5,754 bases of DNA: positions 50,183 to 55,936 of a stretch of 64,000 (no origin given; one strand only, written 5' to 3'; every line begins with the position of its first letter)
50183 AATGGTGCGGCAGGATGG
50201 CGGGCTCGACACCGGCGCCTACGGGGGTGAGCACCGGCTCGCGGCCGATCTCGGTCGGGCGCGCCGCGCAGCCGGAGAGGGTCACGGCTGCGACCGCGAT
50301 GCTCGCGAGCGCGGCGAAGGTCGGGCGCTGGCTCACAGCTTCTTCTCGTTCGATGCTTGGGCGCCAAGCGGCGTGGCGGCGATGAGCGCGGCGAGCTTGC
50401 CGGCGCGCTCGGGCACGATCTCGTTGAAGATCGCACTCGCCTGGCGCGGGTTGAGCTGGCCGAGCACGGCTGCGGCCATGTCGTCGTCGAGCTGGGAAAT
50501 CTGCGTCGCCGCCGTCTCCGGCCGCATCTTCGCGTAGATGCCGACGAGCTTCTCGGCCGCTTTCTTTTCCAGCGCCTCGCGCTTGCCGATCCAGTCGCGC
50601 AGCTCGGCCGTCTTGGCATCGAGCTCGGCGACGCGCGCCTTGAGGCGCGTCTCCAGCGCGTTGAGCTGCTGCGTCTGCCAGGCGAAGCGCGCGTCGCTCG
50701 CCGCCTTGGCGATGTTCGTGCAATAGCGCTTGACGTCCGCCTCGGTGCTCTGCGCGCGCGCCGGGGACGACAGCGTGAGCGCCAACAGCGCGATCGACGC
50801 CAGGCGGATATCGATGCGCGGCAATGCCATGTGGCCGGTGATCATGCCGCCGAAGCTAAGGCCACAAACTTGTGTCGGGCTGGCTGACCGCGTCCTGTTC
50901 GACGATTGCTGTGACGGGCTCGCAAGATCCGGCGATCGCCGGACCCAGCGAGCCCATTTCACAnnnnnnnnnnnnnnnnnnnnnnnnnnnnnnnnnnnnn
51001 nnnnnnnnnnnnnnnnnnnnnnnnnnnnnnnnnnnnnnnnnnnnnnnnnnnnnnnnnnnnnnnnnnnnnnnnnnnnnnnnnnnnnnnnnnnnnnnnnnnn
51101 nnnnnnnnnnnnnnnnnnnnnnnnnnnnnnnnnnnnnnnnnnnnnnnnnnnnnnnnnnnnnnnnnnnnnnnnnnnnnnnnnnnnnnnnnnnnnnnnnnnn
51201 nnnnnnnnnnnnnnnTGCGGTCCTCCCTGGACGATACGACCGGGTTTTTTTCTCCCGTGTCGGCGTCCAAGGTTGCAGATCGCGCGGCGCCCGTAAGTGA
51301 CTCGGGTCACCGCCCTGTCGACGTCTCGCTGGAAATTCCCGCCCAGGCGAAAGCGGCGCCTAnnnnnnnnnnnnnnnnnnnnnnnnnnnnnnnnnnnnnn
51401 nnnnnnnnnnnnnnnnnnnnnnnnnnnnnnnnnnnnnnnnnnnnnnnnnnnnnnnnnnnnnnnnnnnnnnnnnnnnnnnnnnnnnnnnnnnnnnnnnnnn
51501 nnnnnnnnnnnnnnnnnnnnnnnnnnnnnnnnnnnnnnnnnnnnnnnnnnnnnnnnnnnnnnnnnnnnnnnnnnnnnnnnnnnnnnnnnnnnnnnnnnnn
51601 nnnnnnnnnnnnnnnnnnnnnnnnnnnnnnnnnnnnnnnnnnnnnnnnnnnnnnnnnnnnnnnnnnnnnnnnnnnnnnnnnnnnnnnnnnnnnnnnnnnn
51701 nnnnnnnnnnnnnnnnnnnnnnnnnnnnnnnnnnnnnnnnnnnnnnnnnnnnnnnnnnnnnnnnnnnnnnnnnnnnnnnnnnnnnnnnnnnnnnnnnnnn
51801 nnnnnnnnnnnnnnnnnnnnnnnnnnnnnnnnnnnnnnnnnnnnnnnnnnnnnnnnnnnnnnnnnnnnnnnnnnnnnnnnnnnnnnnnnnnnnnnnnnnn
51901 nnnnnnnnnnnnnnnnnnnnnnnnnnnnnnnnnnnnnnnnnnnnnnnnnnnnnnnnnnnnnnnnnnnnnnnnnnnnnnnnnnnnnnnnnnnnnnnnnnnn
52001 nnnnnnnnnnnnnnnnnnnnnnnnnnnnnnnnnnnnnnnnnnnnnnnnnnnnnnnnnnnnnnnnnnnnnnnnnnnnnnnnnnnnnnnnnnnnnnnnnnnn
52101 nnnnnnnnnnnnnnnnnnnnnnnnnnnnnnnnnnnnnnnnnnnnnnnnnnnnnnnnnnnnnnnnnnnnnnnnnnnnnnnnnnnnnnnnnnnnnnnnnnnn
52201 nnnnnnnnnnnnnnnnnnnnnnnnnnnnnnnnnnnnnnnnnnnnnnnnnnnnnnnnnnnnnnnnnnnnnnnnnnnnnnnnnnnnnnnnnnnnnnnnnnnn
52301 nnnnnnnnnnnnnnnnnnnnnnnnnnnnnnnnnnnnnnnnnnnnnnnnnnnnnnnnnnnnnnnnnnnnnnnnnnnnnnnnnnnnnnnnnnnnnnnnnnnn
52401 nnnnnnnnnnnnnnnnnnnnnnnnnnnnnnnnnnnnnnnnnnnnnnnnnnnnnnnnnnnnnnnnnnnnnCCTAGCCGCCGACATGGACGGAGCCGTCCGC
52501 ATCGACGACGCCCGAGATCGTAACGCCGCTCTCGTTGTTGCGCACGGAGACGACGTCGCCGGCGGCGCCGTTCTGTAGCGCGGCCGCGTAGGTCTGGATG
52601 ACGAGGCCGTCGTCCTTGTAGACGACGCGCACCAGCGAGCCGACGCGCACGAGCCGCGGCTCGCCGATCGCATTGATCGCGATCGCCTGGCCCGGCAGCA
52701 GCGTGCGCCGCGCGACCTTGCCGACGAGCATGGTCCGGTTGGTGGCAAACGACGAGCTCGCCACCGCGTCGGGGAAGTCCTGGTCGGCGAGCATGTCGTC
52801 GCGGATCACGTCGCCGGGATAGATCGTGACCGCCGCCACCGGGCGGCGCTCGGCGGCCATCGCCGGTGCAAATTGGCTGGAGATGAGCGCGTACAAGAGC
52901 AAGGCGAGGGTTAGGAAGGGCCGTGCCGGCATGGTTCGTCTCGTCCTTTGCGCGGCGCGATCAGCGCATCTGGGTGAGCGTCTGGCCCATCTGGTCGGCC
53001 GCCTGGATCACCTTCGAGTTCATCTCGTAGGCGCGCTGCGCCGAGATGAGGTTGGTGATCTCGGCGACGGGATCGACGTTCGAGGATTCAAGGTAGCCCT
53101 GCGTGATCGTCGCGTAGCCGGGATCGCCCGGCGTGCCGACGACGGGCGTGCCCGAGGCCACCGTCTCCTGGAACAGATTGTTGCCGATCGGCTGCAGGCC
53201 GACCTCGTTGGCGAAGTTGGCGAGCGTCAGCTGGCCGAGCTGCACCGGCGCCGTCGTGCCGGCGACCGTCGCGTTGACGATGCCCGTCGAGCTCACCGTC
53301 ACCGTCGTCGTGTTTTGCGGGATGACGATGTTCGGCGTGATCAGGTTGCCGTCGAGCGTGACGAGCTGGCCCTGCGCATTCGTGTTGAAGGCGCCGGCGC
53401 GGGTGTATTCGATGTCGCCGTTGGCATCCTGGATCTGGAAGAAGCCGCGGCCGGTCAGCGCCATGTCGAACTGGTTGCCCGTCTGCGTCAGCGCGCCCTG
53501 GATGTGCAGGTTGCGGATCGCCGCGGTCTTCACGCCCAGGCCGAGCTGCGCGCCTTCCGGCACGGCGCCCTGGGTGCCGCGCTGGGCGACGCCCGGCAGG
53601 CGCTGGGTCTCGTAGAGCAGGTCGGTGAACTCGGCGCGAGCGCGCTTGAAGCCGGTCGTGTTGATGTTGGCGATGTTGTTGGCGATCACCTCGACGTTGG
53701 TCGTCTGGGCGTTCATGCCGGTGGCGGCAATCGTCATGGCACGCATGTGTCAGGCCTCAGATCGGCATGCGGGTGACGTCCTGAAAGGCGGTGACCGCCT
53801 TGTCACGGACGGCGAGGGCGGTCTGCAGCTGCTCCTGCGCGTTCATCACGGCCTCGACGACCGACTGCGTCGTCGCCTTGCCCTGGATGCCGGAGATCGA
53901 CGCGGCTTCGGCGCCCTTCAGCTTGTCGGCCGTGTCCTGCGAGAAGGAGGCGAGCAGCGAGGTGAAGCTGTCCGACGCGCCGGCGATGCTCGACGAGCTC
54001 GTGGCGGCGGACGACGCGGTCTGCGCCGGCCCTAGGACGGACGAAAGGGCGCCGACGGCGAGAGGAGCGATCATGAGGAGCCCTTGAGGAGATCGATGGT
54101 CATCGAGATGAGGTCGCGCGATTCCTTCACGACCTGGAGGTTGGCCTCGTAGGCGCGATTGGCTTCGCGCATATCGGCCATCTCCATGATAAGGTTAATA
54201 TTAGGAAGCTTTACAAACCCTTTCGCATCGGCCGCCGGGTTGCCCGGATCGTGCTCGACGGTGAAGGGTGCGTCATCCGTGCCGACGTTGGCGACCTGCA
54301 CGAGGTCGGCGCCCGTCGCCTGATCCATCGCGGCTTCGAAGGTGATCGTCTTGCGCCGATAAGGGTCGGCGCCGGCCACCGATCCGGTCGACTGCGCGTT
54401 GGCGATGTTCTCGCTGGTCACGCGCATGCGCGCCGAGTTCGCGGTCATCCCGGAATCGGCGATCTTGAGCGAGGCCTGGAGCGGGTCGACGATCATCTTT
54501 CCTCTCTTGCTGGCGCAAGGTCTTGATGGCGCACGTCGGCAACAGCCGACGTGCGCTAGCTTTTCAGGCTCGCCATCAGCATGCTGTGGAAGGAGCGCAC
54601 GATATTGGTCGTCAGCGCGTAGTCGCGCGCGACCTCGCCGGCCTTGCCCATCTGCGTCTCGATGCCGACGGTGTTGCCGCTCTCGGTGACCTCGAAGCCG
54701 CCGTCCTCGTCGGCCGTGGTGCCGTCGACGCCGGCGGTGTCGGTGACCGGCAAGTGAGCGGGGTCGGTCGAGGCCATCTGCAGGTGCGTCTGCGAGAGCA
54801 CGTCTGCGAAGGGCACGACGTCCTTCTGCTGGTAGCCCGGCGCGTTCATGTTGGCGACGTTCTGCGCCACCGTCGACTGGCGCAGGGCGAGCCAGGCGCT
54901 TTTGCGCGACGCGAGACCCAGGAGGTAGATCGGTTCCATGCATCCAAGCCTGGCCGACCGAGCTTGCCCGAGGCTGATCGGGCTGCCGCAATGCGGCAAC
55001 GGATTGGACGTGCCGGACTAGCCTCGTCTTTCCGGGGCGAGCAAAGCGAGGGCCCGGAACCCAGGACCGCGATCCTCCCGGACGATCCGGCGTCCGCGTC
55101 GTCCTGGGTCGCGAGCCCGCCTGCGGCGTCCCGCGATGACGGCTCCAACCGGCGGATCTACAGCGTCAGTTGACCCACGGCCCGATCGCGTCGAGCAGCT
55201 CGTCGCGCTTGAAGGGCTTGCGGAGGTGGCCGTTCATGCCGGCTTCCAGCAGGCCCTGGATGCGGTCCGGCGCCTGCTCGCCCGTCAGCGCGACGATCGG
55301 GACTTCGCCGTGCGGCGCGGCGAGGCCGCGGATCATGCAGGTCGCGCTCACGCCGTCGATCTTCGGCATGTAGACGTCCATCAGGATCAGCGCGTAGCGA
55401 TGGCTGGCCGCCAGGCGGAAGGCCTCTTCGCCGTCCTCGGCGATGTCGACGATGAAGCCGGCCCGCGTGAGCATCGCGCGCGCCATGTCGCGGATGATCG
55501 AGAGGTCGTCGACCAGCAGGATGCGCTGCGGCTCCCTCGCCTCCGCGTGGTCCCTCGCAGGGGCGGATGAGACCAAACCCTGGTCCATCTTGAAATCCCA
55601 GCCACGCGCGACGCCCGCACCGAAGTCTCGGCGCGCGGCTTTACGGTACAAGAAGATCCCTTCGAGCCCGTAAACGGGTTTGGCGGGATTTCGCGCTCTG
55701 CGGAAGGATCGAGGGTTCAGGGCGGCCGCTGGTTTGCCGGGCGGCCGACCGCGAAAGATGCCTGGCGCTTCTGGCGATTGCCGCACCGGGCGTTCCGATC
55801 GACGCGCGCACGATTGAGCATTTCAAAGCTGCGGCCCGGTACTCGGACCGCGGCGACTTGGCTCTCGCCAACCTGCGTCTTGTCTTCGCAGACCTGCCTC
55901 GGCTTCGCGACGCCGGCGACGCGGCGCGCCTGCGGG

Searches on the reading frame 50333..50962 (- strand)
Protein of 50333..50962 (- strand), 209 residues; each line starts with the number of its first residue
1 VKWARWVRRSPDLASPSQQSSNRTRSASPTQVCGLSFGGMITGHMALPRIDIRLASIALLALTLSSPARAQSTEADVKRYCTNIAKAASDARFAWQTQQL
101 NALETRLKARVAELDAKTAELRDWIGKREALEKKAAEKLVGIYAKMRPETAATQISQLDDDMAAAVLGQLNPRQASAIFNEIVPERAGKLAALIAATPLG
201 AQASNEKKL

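Call 34: search_protein_families(library=pfam, proteins=[window:50333-50962:-], max_evalue=0.001)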
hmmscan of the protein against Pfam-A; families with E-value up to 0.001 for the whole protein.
window:50333-50962:- (209 aa): 2 families
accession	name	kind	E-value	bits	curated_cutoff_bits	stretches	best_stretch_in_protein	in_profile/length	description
PF14841.11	FliG_M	-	3.3e-06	27.7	25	0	145-182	10-47/76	FliG middle domain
PF03448.22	MgtE_N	-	7.9e-05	23.6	25.9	1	141-191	44-94/102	MgtE intracellular N domain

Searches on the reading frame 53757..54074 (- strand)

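Call 70: search_protein_families(library=pfam, proteins=[window:53757-54074:-], max_evalue=0.00001)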
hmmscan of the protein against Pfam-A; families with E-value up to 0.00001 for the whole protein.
window:53757-54074:- (105 aa): 1 family
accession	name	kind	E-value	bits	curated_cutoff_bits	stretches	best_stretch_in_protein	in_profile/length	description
PF02049.23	FliE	-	4.1e-15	56.1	22.4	1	20-105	3-89/89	Flagellar hook-basal body complex protein FliE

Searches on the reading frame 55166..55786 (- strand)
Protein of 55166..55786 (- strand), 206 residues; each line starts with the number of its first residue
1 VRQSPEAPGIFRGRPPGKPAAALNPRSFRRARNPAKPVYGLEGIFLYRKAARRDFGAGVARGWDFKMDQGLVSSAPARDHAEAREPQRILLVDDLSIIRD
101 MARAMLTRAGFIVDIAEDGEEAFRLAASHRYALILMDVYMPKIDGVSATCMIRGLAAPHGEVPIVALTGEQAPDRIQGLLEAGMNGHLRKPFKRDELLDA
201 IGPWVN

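Call 70: search_protein_families(library=pfam, proteins=[window:55166-55786:-], max_evalue=0.00001)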
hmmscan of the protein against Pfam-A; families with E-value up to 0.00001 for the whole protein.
window:55166-55786:- (206 aa): 1 family
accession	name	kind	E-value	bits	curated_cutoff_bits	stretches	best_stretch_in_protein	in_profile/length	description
PF00072.30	Response_reg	-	4e-25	88.6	30.2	1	89-201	1-110/111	Response regulator receiver domain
